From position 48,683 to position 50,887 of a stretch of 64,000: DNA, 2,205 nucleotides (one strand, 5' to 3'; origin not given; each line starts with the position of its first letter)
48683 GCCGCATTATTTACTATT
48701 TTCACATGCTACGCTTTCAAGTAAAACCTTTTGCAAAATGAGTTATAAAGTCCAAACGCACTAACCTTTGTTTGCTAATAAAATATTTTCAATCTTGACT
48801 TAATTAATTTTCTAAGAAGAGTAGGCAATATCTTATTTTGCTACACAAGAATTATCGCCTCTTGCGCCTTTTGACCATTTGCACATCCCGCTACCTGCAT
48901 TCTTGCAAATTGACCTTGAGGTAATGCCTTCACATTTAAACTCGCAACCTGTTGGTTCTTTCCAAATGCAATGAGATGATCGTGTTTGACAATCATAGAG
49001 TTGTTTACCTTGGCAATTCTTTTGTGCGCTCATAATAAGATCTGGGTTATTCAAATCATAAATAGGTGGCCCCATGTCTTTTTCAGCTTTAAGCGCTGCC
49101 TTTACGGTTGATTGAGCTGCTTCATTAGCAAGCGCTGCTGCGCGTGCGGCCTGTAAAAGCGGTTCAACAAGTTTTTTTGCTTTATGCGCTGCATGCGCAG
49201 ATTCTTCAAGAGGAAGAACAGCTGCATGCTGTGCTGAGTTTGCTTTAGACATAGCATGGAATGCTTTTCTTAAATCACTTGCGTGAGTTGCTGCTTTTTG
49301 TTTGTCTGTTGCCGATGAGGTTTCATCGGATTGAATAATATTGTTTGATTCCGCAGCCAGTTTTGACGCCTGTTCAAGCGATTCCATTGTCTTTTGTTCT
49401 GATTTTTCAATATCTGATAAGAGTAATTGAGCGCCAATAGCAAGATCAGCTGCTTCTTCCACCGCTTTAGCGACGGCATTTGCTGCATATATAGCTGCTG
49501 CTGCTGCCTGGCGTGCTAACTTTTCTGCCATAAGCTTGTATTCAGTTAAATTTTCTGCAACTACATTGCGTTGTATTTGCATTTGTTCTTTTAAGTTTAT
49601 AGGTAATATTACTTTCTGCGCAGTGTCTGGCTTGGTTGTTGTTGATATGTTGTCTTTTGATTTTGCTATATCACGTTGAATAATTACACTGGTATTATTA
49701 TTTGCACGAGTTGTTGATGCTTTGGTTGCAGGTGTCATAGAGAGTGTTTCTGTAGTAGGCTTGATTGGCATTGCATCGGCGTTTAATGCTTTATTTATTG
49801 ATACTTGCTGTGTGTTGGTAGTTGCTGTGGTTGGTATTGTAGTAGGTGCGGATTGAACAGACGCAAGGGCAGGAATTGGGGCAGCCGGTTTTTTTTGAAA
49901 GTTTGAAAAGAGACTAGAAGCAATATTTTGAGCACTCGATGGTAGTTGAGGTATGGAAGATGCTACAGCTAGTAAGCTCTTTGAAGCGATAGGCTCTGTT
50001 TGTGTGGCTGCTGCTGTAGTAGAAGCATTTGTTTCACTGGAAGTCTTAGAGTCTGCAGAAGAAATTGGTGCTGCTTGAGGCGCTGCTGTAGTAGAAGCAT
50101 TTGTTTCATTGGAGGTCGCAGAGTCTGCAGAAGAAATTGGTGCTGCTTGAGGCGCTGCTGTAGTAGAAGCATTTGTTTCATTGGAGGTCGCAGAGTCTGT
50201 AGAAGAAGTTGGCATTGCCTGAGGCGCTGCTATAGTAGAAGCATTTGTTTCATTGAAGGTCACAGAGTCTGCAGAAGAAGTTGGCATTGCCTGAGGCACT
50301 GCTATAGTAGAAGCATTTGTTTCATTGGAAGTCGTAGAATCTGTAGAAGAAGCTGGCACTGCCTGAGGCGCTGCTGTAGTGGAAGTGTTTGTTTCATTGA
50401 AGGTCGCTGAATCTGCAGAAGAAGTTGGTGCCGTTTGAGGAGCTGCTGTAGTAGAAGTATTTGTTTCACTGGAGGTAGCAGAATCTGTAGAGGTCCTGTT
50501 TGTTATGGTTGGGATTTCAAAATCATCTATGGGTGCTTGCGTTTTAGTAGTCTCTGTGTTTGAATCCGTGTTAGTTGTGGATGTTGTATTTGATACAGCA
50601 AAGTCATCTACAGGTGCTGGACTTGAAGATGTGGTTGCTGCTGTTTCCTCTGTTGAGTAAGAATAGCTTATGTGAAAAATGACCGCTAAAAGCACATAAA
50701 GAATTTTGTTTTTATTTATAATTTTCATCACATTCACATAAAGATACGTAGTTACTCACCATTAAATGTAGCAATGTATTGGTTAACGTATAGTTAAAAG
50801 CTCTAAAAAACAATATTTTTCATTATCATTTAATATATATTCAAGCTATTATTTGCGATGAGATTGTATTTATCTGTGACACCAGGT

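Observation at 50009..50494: Mucin-like 72-bp tandem array encoding two N-x-S/T sequons per 24-aa unit in a secreted protein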

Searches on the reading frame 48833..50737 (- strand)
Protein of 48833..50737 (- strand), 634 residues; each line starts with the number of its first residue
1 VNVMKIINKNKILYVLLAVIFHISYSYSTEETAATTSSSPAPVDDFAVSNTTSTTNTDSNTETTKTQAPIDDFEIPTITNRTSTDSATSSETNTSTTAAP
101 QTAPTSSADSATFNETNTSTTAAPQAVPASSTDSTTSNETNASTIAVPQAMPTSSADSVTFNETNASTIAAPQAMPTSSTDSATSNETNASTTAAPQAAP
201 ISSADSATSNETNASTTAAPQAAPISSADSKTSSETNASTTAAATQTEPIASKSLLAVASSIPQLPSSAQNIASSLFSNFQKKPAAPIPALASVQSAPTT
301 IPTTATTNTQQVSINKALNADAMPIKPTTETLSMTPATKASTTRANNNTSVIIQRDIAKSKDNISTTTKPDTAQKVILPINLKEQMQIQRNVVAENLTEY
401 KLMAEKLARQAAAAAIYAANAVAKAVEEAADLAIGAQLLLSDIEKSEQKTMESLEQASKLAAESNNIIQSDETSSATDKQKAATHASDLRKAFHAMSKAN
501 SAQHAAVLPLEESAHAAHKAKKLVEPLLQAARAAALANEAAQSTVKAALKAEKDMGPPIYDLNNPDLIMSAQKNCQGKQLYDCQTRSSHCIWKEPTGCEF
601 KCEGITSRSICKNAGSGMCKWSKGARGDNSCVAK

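Call 8: search_protein_families(library=pfam, proteins=[window:48833-50737:-], max_evalue=0.01)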
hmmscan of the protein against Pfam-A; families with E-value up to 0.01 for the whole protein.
window:48833-50737:- (634 aa): 0 families

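Call 9: search_protein_families(library=ncbifam, proteins=[window:48833-50737:-], max_evalue=0.01)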
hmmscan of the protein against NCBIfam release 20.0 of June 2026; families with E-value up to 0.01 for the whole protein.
window:48833-50737:- (634 aa): 0 families

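Call 10: find_homologous_proteins(query=window:48833-50728:-)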
Query window:48833-50728:- (631 aa): 1 proteins with E <= 0.001 among 8000 candidates.
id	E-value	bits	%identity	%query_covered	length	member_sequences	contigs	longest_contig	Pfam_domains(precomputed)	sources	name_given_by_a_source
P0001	0.0e+0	1266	100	100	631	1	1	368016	-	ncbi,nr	ncbi:MAG: hypothetical protein Q8S21_04695 [Candidatus Paracaedibacteraceae bacterium]|nr:hypothetic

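Call 23: predict_structure(protein=window:48833-50728:-)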
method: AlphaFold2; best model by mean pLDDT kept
length: 631 residues; sequences in the alignment: 1
mean_pLDDT: 46.6   pTM: 0.30
mean pLDDT of the five models: 46.6, 46.3, 44.5, 43.6, 42.8
residues with pLDDT >= 90: 0; 70-90: 143; 50-70: 59; < 50: 429
segments of 3 or more residues with pLDDT < 50: 1-3, 23-263, 265-269, 273-378, 552-562, 568-597, 599-616, 620-626, 628-631
pLDDT, mean of each block of 10 residues (from residue 1): 60 75 44 33 31 31 31 30 33 31 31 31 34 32 31 30 30 32 30 30 29 30 30 28 32 43 46 44 30 27 27 29 28 28 29 31 32 44 66 76 78 78 79 83 85 84 74 77 82 77 63 67 74 74 66 43 47 45 41 45 43 44 46 43
secondary structure, 60 per line:
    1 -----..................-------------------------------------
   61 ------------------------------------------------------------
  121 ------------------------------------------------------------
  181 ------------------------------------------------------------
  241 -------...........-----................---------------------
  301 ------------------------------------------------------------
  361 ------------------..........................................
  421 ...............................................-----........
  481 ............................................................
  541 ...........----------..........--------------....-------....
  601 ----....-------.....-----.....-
elements in order: H6-23 H248-258 H264-279 H379-467 H473-551 H562-571 E586-589 E597-600 H605-608 E616-620 E626-630

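Call 55: find_encoding_contigs(protein=P0001, flank=1000, max_places=6)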
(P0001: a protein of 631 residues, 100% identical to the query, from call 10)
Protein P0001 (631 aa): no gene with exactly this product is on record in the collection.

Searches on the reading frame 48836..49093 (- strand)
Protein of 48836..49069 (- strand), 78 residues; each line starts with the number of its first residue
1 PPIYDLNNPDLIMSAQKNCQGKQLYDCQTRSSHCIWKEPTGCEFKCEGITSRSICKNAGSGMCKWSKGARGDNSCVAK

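Call 33: find_related_loci(query=A2, collection=genome_contigs, flank=8000)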
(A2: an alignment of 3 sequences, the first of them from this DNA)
Query A2 (86 aa) in genome_contigs; peptide patterns used: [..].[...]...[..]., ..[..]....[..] (x = any residue, [..] = any of these).
32 stretches matched a pattern; 2 encode a relative of the query (tblastn E <= 1e-3); 2 distinct loci.
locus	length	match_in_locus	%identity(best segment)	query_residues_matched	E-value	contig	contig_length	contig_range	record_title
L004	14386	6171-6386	49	3-73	2e-21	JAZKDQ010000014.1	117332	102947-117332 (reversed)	MAG: Pseudomonadota bacterium isolate DC_HB_01_SPN181219-bin058_1 DCHB01SPN_B058_1_000000000014, whole genome shotgun se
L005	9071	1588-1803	46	3-73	3e-20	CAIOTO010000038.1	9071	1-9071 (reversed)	MAG: uncultured Alphaproteobacteria bacterium isolate Umea_bin-10455 genome assembly, contig: bin-10455:038/243, whole g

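Call 50: search_protein_families(library=pfam, proteins=[L005:2912-4036:-, L005:1981-2871:-, L004:6568-7407:-, L004:7629-8300:-, L004:4584-6419:+, L005:25-1836:+], max_evalue=0.01)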
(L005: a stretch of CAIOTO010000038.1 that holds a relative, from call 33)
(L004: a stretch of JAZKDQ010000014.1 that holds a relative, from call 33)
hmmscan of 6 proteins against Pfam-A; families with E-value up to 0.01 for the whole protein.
L005:2912-4036:- (374 aa): 1 family
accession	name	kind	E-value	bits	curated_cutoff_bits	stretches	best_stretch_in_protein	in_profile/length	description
PF05686.18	Glyco_transf_90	-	1.7e-25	90.2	24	1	92-370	51-322/396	Glycosyl transferase family 90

L005:1981-2871:- (296 aa): 5 families
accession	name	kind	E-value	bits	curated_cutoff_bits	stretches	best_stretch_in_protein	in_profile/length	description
PF13344.12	Hydrolase_6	-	2.1e-14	53.8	27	1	28-130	1-97/101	Haloacid dehalogenase-like hydrolase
PF13242.12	Hydrolase_like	-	3e-11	43.5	22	1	212-270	3-55/75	HAD-hyrolase-like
PF00702.32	Hydrolase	-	2.7e-07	31.6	26.4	0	146-252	90-186/191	haloacid dehalogenase-like hydrolase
PF13419.12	HAD_2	-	0.00011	22.8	23.8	0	209-261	131-176/178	Haloacid dehalogenase-like hydrolase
PF05582.17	Peptidase_U57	-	0.00033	20.5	25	1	141-203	151-213/280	YabG peptidase U57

L004:6568-7407:- (279 aa): 0 families

L004:7629-8300:- (223 aa): 1 family
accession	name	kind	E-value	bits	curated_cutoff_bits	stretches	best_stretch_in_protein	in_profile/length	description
PF04972.22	BON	-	5e-25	88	27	2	152-219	1-68/69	BON domain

L004:4584-6419:+ (611 aa): 0 families

L005:25-1836:+ (603 aa): 0 families

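Call 57: find_related_loci(query=A2, collection=metagenome_contigs, flank=6000)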
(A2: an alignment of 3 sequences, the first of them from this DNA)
Query A2 (86 aa) in metagenome_contigs; peptide patterns used: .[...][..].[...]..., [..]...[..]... (x = any residue, [..] = any of these).
125 stretches matched a pattern, but none encodes a relative of the query by tblastn (E <= 1e-3).

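Call 65: search_solved_structures(query=A5, max_evalue=10, show_alignments=2)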
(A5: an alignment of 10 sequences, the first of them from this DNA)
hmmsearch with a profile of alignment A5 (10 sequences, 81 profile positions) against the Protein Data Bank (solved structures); distinct sequences matched with E-value up to 10: 0.

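Call 66: search_protein_families(library=pfam, alignment_id=A5, max_evalue=10)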
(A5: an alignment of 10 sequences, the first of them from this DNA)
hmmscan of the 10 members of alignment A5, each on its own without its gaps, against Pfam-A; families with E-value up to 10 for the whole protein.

A. member 1, seq(78 aa): 0 families

B. families by the number of members that match (of 10 scanned): 5 families
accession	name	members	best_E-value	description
PF01508.21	Paramecium_SA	8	0.00094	Paramecium surface antigen domain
PF01437.31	PSI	1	0.015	Plexin repeat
PF00101.25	RuBisCO_small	1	0.038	Ribulose bisphosphate carboxylase, small chain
PF00224.27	PK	1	0.29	Pyruvate kinase, barrel domain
PF06697.18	DUF1191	1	0.45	Protein of unknown function (DUF1191)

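Call 67: search_protein_families(library=pfam, proteins=[window:48836-49069:-], max_evalue=10)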
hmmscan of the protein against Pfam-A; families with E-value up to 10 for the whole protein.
seq(78 aa): 0 families
